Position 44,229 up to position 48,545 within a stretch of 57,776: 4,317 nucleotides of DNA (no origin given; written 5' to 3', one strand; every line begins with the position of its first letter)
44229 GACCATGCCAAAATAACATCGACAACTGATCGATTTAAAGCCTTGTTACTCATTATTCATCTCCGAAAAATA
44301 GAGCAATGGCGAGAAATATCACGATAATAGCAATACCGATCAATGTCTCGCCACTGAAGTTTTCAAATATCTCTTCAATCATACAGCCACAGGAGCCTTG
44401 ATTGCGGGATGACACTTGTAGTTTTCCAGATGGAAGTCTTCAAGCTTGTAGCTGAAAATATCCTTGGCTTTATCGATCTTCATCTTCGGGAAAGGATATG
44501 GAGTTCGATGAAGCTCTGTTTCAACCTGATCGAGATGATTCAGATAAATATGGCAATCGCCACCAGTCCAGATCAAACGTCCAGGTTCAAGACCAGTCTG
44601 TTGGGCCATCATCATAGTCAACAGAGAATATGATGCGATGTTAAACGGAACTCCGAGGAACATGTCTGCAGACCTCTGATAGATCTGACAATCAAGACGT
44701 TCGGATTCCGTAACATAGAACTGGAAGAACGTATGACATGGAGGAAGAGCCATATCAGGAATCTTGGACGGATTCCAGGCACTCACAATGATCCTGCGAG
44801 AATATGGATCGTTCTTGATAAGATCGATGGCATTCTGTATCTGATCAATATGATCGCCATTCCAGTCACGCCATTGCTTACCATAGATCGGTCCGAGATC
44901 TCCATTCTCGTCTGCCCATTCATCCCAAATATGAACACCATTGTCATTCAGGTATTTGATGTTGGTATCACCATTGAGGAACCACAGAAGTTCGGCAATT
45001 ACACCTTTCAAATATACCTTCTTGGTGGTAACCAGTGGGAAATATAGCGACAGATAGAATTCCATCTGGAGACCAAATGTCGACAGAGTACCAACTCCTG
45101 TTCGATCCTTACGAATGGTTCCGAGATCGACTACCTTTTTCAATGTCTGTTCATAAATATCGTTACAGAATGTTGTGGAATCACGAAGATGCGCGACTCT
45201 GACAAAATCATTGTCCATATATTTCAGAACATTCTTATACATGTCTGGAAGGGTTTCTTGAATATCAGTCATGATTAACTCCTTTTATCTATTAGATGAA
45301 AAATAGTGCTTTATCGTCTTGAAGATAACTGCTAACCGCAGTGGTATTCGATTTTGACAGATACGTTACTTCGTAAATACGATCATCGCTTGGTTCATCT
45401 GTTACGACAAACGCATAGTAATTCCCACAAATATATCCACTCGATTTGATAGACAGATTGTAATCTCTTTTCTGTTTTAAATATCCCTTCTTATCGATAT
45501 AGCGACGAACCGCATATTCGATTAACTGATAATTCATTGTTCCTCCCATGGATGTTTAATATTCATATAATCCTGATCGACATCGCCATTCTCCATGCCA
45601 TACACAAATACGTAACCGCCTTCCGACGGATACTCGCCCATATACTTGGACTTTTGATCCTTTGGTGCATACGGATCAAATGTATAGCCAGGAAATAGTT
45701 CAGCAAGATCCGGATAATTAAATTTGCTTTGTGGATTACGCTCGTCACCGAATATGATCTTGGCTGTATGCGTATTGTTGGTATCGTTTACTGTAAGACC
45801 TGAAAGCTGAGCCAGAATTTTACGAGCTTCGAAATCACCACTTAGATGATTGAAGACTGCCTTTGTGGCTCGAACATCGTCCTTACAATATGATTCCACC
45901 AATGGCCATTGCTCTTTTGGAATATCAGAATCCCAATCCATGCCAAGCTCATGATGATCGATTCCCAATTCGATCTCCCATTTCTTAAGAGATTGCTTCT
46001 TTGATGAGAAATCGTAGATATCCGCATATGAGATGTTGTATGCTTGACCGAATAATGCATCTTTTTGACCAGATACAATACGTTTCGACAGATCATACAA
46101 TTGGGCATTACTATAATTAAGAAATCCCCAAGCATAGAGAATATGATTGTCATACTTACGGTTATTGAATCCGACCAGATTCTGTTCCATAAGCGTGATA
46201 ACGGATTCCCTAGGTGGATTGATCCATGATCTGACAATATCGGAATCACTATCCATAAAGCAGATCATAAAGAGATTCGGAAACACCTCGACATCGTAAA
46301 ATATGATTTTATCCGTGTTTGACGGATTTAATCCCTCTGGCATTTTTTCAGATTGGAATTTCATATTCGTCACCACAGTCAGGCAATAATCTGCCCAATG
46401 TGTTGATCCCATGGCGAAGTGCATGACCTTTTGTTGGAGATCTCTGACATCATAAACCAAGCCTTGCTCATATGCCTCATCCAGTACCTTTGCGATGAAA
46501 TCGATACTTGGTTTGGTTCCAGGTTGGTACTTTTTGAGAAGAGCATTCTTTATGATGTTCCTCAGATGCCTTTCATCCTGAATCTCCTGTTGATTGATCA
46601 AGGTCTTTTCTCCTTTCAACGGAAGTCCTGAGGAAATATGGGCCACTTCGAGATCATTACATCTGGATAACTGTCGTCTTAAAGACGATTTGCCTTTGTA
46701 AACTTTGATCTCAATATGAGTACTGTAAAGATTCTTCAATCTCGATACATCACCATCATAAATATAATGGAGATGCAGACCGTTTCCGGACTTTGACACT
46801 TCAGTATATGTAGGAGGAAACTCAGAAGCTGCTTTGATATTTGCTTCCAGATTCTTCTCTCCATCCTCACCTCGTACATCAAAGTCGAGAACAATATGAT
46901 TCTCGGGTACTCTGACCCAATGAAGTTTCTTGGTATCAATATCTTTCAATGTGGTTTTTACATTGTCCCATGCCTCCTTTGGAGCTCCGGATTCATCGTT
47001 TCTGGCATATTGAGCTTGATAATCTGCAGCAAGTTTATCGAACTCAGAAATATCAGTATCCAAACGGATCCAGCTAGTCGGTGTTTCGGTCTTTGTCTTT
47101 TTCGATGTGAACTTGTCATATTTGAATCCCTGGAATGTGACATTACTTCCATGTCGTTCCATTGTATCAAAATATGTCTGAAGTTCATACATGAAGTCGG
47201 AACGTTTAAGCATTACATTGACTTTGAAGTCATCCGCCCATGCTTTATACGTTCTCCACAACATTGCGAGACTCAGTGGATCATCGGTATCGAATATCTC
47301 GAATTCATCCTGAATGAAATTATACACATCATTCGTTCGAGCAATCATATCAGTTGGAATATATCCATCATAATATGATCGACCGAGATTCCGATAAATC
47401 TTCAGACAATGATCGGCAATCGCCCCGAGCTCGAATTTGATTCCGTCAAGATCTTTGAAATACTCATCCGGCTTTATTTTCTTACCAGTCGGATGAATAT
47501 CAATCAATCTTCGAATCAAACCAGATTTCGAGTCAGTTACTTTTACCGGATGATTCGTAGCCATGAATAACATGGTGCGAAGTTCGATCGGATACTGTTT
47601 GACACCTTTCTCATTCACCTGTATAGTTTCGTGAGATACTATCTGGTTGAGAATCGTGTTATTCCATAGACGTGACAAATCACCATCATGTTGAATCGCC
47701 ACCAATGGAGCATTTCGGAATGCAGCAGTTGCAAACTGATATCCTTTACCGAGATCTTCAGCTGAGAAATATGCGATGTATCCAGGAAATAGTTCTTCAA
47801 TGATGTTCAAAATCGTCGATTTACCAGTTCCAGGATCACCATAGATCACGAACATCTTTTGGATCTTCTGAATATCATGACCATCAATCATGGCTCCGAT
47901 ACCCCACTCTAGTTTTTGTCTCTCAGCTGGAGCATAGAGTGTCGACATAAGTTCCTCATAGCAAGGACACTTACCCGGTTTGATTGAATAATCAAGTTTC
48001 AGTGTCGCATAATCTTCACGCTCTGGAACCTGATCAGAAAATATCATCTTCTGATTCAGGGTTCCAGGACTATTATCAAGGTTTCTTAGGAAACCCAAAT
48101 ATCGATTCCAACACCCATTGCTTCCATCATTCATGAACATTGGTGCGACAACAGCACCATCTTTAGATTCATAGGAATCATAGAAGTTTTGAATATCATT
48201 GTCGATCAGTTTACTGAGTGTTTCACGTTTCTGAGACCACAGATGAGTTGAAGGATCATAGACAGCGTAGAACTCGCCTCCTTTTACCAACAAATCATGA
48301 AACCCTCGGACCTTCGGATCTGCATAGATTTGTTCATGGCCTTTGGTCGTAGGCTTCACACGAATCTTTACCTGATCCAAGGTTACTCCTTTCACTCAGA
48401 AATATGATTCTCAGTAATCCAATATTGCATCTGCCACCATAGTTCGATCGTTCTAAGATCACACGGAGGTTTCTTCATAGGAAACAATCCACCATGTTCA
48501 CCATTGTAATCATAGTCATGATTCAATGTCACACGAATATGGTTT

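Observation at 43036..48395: Family B DNA polymerase split immediately before motif A, with thyA and three small ORFs in the gap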

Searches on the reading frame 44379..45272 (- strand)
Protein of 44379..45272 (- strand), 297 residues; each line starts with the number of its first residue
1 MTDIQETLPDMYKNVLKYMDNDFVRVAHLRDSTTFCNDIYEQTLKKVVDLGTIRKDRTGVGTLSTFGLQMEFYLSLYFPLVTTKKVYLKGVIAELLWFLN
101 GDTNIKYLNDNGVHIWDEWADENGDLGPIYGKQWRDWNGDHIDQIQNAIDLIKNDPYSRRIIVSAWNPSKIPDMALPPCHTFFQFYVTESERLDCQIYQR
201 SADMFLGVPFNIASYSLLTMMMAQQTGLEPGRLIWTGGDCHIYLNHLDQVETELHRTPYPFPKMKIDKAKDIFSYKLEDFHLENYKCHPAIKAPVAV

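Call 3: search_protein_families(library=pfam, proteins=[window:44379-45272:-], max_evalue=0.1)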
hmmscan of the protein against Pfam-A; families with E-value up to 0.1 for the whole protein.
window:44379-45272:- (297 aa): 2 families
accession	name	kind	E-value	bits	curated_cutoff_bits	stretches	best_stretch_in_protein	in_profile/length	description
PF00303.24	Thymidylat_synt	-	1.1e-118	395.6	24.3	1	39-297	2-266/266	Thymidylate synthase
PF17630.7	DUF5511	-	0.03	15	27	0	244-268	9-33/69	Family of unknown function (DUF5511)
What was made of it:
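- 44379..45272 (-): thyA, thymidylate synthase (297 aa). Pfam PF00303 1.1e-118 (call 3).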

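Call 4: search_protein_families(library=phrogs, proteins=[window:44379-45272:-], max_evalue=0.01)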
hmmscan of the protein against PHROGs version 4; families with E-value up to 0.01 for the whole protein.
window:44379-45272:- (297 aa): 4 families
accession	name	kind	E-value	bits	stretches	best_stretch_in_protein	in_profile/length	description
phrog_160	-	DNA, RNA and nucleotide metabolism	1.6e-117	393.2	1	37-297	33-308/335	thymidylate synthase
phrog_5682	-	DNA, RNA and nucleotide metabolism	1.8e-69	234.2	1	94-297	6-209/209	thymidylate synthase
phrog_5131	-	DNA, RNA and nucleotide metabolism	1.6e-25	91.1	1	91-257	65-231/357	thymidylate synthase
phrog_3676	-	DNA, RNA and nucleotide metabolism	1.1e-12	48.8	1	86-255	63-239/351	thymidylate synthase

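Call 56: search_dna_similar(query=window:44379-45272:-, collection=phages, mode=protein, max_rows=12)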
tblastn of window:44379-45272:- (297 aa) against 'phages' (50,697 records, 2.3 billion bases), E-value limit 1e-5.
Records with a match: 4252; places in all: 4536; records where one place covers at least 80% of the query: 3518.
Best place of each record, by identity: 60-80% 9; <60% 4243.
By first word of the organism name: Escherichia 909; Vibrio 482; Salmonella 463; Klebsiella 391; Bacillus 325; Erwinia 159; Pseudomonas 123; Acinetobacter 115; Shigella 109; Aeromonas 108; and 96 more.
By host as written in the record: - 720; Escherichia coli 354; Klebsiella pneumoniae 135; Erwinia amylovora 93; Microbacterium foliorum NRRL B-24224 55; Salmonella enterica subsp. enterica serovar Enteritidis PT1 53; Escherichia coli O157:H7 47; Salmonella enterica 42; and 950 more.
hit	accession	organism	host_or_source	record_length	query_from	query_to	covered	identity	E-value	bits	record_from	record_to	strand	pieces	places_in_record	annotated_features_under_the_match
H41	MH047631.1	Microbacterium phage Triscuit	Microbacterium foliorum NRRL B-24224 SEA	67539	16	297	95%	57.8%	8e-103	334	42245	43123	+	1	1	67: thymidylate synthase | 66: thymidylate synthase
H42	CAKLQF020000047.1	Acinetobacter phage MD-2021a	not known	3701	5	297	99%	55.6%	1e-107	343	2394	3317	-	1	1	thyA_2: thymidylate synthetase | Uncharacterised ACR, COG1259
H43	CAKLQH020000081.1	Acinetobacter phage MD-2021a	not known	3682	5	297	99%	55.6%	2e-107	343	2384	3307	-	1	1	thyA_2: thymidylate synthetase | Uncharacterised ACR, COG1259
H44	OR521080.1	Microbacterium phage Huwbert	Microbacterium foliorum NRRL B-24224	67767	40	297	87%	62.3%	2e-100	328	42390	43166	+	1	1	68: thymidylate synthase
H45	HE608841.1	Bacteroides phage B124-14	Bacteroides fragilis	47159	30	297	90%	59.4%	4e-100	327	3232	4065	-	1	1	ThyA, thymidylate synthase | hypothetical protein (x2)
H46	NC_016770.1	Bacteroides phage B124-14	Bacteroides fragilis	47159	30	297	90%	59.4%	4e-100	327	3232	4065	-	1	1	thymidylate synthase | hypothetical protein (x2)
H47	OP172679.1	Bacteroides phage BF766P4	Bacteroides fragilis DA766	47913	30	297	90%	59.4%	1e-99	325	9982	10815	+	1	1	thymidylate synthase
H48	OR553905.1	Microbacterium phage Magritte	Microbacterium foliorum NRRL B-24224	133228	40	297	87%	61.3%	7e-102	332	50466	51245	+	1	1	52: thymidylate synthase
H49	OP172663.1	Bacteroides phage BF10P2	Bacteroides fragilis CSC10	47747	35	297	89%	59.9%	1e-99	325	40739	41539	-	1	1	thymidylate synthase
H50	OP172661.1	Bacteroides phage BF8P1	Bacteroides fragilis TSN8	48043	35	297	89%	59.9%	1e-99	325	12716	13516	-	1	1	thymidylate synthase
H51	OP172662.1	Bacteroides phage BF10P1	Bacteroides fragilis CSC10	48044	35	297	89%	59.9%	1e-99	325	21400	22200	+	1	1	thymidylate synthase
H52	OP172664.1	Bacteroides phage BF10P3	Bacteroides fragilis CSC10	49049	35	297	89%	59.9%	1e-99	325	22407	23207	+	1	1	thymidylate synthase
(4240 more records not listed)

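Call 57: search_protein_families(library=ncbifam, proteins=[window:44379-45272:-], max_evalue=0.01)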
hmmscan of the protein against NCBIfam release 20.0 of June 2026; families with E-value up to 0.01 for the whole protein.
window:44379-45272:- (297 aa): 8 families
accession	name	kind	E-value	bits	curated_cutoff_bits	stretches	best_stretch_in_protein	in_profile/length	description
NF002497.0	PRK01827.1-3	equivalog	1.3e-129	431.2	327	1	39-297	3-264/264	thymidylate synthase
NF002499.0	PRK01827.1-5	equivalog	2.1e-116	387.7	405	1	40-297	4-264/264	thymidylate synthase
TIGR03284.1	thym_sym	equivalog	6.9e-116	386.5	108.35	2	120-297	116-296/296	thymidylate synthase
NF002496.0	PRK01827.1-2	equivalog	9.6e-112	373.1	325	2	121-297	139-318/318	thymidylate synthase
NF002495.0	PRK01827.1-1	equivalog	3.9e-53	180.8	327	1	38-297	6-279/279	thymidylate synthase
NF010393.0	PRK13821.1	equivalog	2.7e-50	171.2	576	2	141-297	154-323/323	thymidylate synthase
NF002498.0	PRK01827.1-4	equivalog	3.3e-34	118.5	427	1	42-297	6-283/283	thymidylate synthase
TIGR03283.1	thy_syn_methano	equivalog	7.9e-16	58.2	174.55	1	130-248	83-197/201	thymidylate synthase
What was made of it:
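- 44379..45272 (-): NF002497 431 bits, above its cut-off (call 57). dN/dS 0.08-0.22.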

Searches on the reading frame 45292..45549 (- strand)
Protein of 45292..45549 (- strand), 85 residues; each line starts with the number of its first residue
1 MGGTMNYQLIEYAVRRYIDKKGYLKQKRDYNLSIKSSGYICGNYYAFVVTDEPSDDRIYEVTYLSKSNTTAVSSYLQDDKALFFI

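Call 3: search_protein_families(library=pfam, proteins=[window:45292-45549:-], max_evalue=0.1)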
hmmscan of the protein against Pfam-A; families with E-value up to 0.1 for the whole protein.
window:45292-45549:- (85 aa): 1 family
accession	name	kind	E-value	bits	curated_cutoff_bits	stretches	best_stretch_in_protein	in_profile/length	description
PF04142.21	Nuc_sug_transp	-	0.021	14.4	27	1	20-78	74-131/315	Nucleotide-sugar transporter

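Call 4: search_protein_families(library=phrogs, proteins=[window:45292-45549:-], max_evalue=0.01)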
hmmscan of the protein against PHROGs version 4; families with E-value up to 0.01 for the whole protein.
window:45292-45549:- (85 aa): 0 families

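Call 57: search_protein_families(library=ncbifam, proteins=[window:45292-45537:-], max_evalue=0.01)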
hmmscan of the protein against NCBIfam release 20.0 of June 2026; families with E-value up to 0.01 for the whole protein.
window:45292-45537:- (81 aa): 0 families

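Call 59: search_dna_similar(query=window:45292-45537:-, collection=phages, mode=protein, max_evalue=0.001, max_rows=15)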
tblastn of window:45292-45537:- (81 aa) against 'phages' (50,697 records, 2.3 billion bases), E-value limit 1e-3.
No match.

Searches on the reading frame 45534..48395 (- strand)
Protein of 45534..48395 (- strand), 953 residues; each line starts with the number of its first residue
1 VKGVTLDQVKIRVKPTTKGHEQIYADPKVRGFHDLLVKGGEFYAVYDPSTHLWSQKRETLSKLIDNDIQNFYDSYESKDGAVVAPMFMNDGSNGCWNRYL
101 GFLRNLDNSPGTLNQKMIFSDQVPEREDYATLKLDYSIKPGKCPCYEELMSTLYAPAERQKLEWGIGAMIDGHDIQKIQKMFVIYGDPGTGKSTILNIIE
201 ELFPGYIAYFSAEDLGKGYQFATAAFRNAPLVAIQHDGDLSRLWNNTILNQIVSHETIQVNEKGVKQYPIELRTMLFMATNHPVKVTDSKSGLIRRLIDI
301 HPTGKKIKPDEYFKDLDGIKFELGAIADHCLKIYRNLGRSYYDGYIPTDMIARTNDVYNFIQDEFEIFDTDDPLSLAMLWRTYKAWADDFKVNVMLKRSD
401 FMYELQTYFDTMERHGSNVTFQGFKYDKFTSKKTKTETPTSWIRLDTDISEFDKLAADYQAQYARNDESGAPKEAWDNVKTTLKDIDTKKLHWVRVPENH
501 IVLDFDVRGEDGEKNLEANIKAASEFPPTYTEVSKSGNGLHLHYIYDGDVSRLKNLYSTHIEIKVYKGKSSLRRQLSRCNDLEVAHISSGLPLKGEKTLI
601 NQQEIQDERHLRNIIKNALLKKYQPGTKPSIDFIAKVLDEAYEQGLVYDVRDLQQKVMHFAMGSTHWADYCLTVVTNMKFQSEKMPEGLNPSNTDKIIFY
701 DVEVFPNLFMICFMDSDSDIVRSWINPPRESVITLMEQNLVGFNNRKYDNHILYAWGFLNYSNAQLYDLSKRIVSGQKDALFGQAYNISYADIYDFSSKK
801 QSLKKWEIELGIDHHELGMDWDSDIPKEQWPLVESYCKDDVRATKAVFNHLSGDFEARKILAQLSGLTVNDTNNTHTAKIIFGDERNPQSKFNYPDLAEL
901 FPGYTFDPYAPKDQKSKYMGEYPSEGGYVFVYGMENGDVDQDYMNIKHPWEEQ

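Call 3: search_protein_families(library=pfam, proteins=[window:45534-48395:-], max_evalue=0.1)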
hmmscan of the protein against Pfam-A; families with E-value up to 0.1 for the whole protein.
window:45534-48395:- (953 aa): 12 families
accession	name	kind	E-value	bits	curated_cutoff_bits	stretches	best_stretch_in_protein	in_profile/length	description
PF19263.5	DUF5906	-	9.5e-14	52.5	27.6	1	184-296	1-114/114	Family of unknown function (DUF5906)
PF13401.12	AAA_22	-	0.0092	16.7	27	1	179-254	5-33/130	AAA domain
PF13476.12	AAA_23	-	0.012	16.7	27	1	180-200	20-40/201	AAA domain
PF03288.22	Pox_D5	-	0.012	16.4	21.4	1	355-435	4-67/86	Poxvirus D5 protein-like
PF13555.12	AAA_29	-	0.017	15.3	27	1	170-199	12-42/61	P-loop containing region of AAA domain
PF09848.15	SLFN-g3_helicase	-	0.019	14.7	24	1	180-211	2-26/354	Schlafen group 3, DNA/RNA helicase domain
PF13238.12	AAA_18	-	0.027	15.4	29.4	0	184-222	3-38/128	AAA domain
PF13191.12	AAA_16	-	0.037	15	32.6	1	181-210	26-55/167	AAA ATPase domain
PF03193.22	RsgA_GTPase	-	0.041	14.1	30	0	179-200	106-127/174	RsgA GTPase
PF13166.12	AAA_13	-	0.047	12.8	36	1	172-202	9-39/713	AAA domain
PF00005.33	ABC_tran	-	0.056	14.5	25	0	180-204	12-36/137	ABC transporter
PF09250.16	Prim-Pol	-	0.078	13.9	22.8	0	497-547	55-105/158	Bifunctional DNA primase/polymerase, N-terminal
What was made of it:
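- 47076..47885 (-): SF3 (D5/P4-type) helicase region, residues ~171-440, Walker A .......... Pfam DUF5906 above cut-off, Pox_D5 weak (call 3).
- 46641..46937 (-): AEP primase-polymerase core, residues ~487-585 (LDFDV, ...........). Pfam Prim-Pol only E=0.078 (call 3).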

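Call 4: search_protein_families(library=phrogs, proteins=[window:45534-48395:-], max_evalue=0.01)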
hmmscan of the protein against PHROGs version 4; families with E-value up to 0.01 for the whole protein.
window:45534-48395:- (953 aa): 16 families
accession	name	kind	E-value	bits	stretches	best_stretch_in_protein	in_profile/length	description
phrog_4210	-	DNA, RNA and nucleotide metabolism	0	1178.6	1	7-930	2-949/1304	DNA polymerase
phrog_1252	-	DNA, RNA and nucleotide metabolism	1.2e-32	114.3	1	684-892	41-266/663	DNA polymerase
phrog_1829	-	DNA, RNA and nucleotide metabolism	2.9e-31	109.4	2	135-436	461-765/772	DNA primase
phrog_1156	-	DNA, RNA and nucleotide metabolism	2.2e-25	90.4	2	123-413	501-808/855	DNA primase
phrog_864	-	DNA, RNA and nucleotide metabolism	4.3e-19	69.5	1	176-448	362-639/1064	DNA primase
phrog_6088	-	DNA, RNA and nucleotide metabolism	4.5e-15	56.1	1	126-428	452-765/772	DNA primase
phrog_7601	-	unknown function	2.5e-14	54.4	1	178-415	19-260/289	-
phrog_1883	-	DNA, RNA and nucleotide metabolism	6.6e-06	25.7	1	179-310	491-624/756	DNA helicase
phrog_695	-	DNA, RNA and nucleotide metabolism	6.5e-05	22.9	1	487-585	57-154/704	DNA polymerase/primase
phrog_3022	-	DNA, RNA and nucleotide metabolism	0.00031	20.3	1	464-566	42-148/788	DNA primase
phrog_800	-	head and packaging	0.0015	18.3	1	148-206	2-59/511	terminase small subunit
phrog_124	-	DNA, RNA and nucleotide metabolism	0.0031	17.9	1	179-214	42-73/382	Sak4-like ssDNA annealing protein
phrog_8323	-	unknown function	0.0034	17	1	179-212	71-104/623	-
phrog_5836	-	unknown function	0.0065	15.4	0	175-203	44-72/1071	-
phrog_1139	-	DNA, RNA and nucleotide metabolism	0.0071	15.3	0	184-303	549-674/895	DNA primase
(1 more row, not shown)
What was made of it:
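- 45534..48395 (-): Replicase subunit A (953 aa): N-terminal domain, SF3/D5-type helicase, AEP primase-polymerase, PolB N-terminal/3'-5' exonuclease domain, first strand of the palm hairpin, and a conserved tail. phrog_4210 positions 2-949 of 1304, E=0 (call 4).
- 46641..46937 (-): phrog_695 'DNA polymerase/primase' 6.5e-5 (call 4).
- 45720..46346 (-): PolB-type 3'-5' exonuclease domain, residues ~684-892 (Exo I FYDVEVF, Exo II NRKYDNH, Exo III YCKDDV). phrog_1252 'DNA polymerase' 1.2e-32 over residues 684-892 (call 4).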

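Call 57: search_protein_families(library=ncbifam, proteins=[window:45534-48395:-], max_evalue=0.01)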
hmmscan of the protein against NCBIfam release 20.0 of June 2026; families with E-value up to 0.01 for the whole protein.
window:45534-48395:- (953 aa): 3 families
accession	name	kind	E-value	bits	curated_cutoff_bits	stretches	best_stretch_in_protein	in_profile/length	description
TIGR01613.1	primase_Cterm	subfamily_domain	8.1e-16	57.7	108.7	1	176-398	73-302/304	phage/plasmid primase, P4 family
NF011296.0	PRK14709.1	subfamily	4.2e-05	22.4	613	1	177-429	203-462/469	hypothetical protein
TIGR01618.1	phage_P_loop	hypoth_equivalog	0.0091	15.6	138.75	0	170-197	3-30/220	phage nucleotide-binding protein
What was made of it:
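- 47076..47885 (-): TIGR01613 primase_Cterm 8e-16 (call 57).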

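Call 72: search_solved_structures(query=window:45534-48395:-, max_evalue=1)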
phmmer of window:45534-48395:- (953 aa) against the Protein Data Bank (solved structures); distinct sequences matched with E-value up to 1: 0.

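Call 74: search_solved_structures(query=A5, max_evalue=1)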
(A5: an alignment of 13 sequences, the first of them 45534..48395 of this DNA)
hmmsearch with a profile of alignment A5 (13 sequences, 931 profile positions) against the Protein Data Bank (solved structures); distinct sequences matched with E-value up to 1: 35.
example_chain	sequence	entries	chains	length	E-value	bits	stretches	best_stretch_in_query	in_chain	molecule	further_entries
8zjr_M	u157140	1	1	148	0.026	15.8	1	352-431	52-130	DNA-binding protein RFX5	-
6c2u_A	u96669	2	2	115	0.047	15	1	171-198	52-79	phosphate-loop protein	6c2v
6fn1_A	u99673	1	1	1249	0.18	13.1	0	175-201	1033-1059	Human-mouse chimeric ABCB1 (ABCBHM)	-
6fn4_A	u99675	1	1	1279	0.18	13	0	175-201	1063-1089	Apo form of Human-mouse chimeric ABCB1 (ABCB1HM) in complex with Antigen binding fragment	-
8zq4_B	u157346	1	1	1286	0.33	12.2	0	175-199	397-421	ABC transporter B family member 1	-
8zpx_B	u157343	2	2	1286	0.33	12.2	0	175-199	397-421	ABC transporter B family member 1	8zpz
9juj_A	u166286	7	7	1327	0.35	12.1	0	175-199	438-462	ABC transporter B family member 1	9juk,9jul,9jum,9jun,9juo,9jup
9lur_A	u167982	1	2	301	0.37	12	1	167-208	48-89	ESX-1 secretion system protein EccA1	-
9k3s_C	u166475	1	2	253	0.45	11.8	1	174-203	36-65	Phosphate import ATP-binding protein PstB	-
9k3x_C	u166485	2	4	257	0.45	11.7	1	174-203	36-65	Phosphate import ATP-binding protein PstB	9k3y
5ko2_A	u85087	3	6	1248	0.58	11.4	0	175-201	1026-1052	Multidrug resistance protein 1A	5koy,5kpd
6q81_A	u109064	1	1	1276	0.61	11.3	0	175-201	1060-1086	P-glycoprotein (ABCB1)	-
6ujp_A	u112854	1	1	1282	0.61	11.3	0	175-201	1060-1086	ATP-dependent translocase ABCB1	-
5kpi_A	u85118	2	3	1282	0.61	11.3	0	175-201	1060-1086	Multidrug resistance protein 1A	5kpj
6ujw_A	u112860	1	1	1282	0.61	11.3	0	175-201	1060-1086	ATP-dependent translocase ABCB1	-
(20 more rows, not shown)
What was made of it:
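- Tried and rejected: Nothing beyond P-loop noise (calls 72, 74).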
